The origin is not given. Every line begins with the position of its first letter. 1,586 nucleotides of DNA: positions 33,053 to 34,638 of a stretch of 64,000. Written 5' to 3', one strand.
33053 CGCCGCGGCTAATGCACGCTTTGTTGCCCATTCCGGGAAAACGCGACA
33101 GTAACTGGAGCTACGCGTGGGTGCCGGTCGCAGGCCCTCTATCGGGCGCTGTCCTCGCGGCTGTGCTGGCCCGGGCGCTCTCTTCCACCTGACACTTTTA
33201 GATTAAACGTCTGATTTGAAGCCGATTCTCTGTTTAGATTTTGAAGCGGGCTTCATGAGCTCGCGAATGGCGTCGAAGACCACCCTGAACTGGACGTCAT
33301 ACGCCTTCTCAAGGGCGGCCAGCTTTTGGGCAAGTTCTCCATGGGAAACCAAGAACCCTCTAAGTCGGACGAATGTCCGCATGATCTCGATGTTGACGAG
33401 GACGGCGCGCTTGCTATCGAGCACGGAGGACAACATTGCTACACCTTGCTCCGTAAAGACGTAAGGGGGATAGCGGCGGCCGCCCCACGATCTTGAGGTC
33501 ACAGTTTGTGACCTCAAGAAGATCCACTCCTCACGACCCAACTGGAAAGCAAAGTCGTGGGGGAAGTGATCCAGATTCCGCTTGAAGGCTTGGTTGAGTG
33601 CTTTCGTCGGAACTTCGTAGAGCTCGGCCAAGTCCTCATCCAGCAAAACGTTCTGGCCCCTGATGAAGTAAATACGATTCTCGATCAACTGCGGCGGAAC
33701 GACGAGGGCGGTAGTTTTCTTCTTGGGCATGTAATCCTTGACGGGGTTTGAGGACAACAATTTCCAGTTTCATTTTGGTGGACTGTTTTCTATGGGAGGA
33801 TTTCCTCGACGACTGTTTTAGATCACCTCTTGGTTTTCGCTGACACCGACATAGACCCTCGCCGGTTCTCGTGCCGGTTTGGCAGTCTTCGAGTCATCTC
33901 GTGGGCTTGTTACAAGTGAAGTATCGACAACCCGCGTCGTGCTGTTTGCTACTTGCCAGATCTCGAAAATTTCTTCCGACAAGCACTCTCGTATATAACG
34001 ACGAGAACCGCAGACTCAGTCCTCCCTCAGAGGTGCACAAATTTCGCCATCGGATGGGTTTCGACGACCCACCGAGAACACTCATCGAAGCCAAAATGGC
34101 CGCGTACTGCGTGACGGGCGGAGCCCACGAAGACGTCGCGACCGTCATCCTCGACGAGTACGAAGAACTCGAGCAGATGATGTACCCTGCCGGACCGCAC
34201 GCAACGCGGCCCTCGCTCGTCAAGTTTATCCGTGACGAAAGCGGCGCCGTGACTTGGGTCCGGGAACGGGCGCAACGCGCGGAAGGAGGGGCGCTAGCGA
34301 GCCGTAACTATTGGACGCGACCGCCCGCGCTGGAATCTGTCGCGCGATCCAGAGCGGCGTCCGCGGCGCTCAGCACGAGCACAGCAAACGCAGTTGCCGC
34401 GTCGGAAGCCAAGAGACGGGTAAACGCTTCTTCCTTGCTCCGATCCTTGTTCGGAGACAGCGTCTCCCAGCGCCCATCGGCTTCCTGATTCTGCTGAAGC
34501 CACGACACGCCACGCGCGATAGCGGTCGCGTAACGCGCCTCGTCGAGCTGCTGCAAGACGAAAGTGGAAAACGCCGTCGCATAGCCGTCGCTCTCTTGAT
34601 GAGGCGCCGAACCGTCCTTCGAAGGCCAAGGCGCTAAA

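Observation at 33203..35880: Mini-island bracketed by two ORF6N-domain genes (one intact, one frameshifted) carrying a secreted CxxCH plus prenyltransferase-repeat protein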

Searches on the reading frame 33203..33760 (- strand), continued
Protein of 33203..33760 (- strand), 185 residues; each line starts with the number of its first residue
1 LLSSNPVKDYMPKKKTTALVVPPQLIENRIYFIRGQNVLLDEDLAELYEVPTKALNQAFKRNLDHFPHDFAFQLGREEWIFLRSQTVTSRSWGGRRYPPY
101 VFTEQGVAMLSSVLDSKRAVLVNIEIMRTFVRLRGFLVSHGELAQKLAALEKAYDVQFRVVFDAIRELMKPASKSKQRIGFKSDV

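Call 80: find_related_loci(query=A5, collection=viral_contigs, flank=1500)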
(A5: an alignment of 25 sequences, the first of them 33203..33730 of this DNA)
Query A5 (175 aa) in viral_contigs; peptide patterns used: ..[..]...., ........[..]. (x = any residue, [..] = any of these).
165 stretches matched a pattern; 151 encode a relative of the query (tblastn E <= 1e-3); the best 80 are kept; 80 distinct loci.
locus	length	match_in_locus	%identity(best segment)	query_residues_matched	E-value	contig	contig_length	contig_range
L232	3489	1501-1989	64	10-172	1e-65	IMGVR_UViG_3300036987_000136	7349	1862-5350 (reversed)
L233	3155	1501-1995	64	10-174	1e-65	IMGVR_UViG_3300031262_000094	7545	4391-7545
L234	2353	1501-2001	54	6-172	9e-52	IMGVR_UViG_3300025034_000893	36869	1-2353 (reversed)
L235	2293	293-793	54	6-172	9e-52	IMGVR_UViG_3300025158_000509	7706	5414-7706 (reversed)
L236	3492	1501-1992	52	16-172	2e-50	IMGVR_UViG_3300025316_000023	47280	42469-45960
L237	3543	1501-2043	49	14-171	4e-45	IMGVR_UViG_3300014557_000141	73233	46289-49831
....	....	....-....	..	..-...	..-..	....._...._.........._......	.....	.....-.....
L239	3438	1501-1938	54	14-153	8e-43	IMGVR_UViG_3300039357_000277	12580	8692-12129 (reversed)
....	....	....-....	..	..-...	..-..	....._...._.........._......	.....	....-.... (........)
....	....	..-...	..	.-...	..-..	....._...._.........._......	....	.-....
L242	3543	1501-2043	46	16-173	2e-42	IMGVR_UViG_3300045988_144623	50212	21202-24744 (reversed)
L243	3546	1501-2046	47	14-172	3e-42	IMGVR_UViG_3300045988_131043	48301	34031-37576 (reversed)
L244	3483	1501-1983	50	16-170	7e-42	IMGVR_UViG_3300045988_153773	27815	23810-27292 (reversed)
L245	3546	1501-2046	47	14-172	6e-42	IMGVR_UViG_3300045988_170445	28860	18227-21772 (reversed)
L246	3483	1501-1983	50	16-170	7e-42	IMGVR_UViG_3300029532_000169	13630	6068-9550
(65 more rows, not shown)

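Call 94: predict_structure(alignment_id=A5)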
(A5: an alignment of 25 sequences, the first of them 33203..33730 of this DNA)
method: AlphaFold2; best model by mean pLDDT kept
length: 175 residues; sequences in the alignment: 25
mean_pLDDT: 70.9   pTM: 0.60
mean pLDDT of the five models: 70.9, 70.6, 70.2, 69.1, 68.8
residues with pLDDT >= 90: 18; 70-90: 83; 50-70: 46; < 50: 28
segments of 3 or more residues with pLDDT < 50: 1-7, 79-81, 169-175
pLDDT, mean of each block of 10 residues (from residue 1): 47 84 87 90 90 83 85 61 70 85 78 83 65 55 50 54 49 48
secondary structure, 60 per line:
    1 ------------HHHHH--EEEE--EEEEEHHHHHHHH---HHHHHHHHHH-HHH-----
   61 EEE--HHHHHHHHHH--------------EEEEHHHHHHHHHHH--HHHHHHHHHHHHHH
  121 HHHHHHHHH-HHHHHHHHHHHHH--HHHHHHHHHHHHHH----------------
elements in order: H13-17 E20-23 E26-30 H31-38 H42-51 E61-63 H66-75 E90-93 H94-104 H107-129 H131-143 H146-159

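Call 99: search_protein_families(library=pfam, proteins=[L093:2073-2342:+], max_evalue=0.01)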
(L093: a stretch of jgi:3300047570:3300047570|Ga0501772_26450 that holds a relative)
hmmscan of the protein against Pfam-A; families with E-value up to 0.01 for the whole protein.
L093:2073-2342:+ (89 aa): 1 family
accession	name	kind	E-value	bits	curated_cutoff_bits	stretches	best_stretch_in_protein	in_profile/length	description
PF10049.14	DUF2283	-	2.9e-05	24.6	23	1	18-55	11-45/49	Protein of unknown function (DUF2283)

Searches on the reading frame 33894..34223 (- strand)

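Call 36: search_protein_families(library=phrogs, proteins=[window:33894-34223:-], max_evalue=1)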
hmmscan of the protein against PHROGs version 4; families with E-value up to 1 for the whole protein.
window:33894-34223:- (109 aa): 0 families

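Call 37: search_protein_families(library=pfam, proteins=[window:33894-34223:-], max_evalue=10)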
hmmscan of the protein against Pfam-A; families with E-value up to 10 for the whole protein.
window:33894-34223:- (109 aa): 1 family
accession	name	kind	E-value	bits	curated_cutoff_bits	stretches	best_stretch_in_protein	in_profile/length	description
PF18450.7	zf_C2H2_6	-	0.24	11.8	39.2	0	70-76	9-15/28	Zinc Finger domain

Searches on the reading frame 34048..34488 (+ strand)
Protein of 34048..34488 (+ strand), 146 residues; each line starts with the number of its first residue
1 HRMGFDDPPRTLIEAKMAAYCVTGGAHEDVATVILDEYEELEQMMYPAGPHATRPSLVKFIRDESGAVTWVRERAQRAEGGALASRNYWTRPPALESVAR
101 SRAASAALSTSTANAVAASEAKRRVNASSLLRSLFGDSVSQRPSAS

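Call 36: search_protein_families(library=phrogs, proteins=[window:34048-34488:+], max_evalue=1)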
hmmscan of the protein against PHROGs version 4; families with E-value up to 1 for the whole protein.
window:34048-34488:+ (146 aa): 0 families

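Call 37: search_protein_families(library=pfam, proteins=[window:34048-34488:+], max_evalue=10)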
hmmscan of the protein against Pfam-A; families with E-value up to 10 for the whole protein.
window:34048-34488:+ (146 aa): 0 families

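Call 65: search_protein_families(library=padloc, proteins=[window:34048-34488:+], max_evalue=0.01)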
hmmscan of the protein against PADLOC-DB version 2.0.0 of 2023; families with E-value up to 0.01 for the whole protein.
window:34048-34488:+ (146 aa): 0 families

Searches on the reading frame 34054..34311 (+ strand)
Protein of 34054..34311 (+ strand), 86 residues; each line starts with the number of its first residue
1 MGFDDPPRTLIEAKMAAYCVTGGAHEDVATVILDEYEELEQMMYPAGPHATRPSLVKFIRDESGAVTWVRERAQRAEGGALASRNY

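Call 49: search_dna_similar(query=window:34054-34311:+, collection=plasmids, mode=protein, max_evalue=1, max_rows=10)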
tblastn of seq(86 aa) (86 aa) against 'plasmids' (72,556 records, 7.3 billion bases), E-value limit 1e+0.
Records with a match: 1; places in all: 1; records where one place covers at least 80% of the query: 1.
Best place of each record, by identity: <60% 1.
By first word of the organism name: Deinococcus 1.
By predicted mobility (MOB-suite, as given by PLSDB): mobilizable 1.
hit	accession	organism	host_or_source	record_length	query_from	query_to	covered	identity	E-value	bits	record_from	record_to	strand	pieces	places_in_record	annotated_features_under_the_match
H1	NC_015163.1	Deinococcus proteolyticus MRP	feces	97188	9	80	84%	30.4%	1e+0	34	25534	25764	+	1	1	putative UvrD/rep helicase family protein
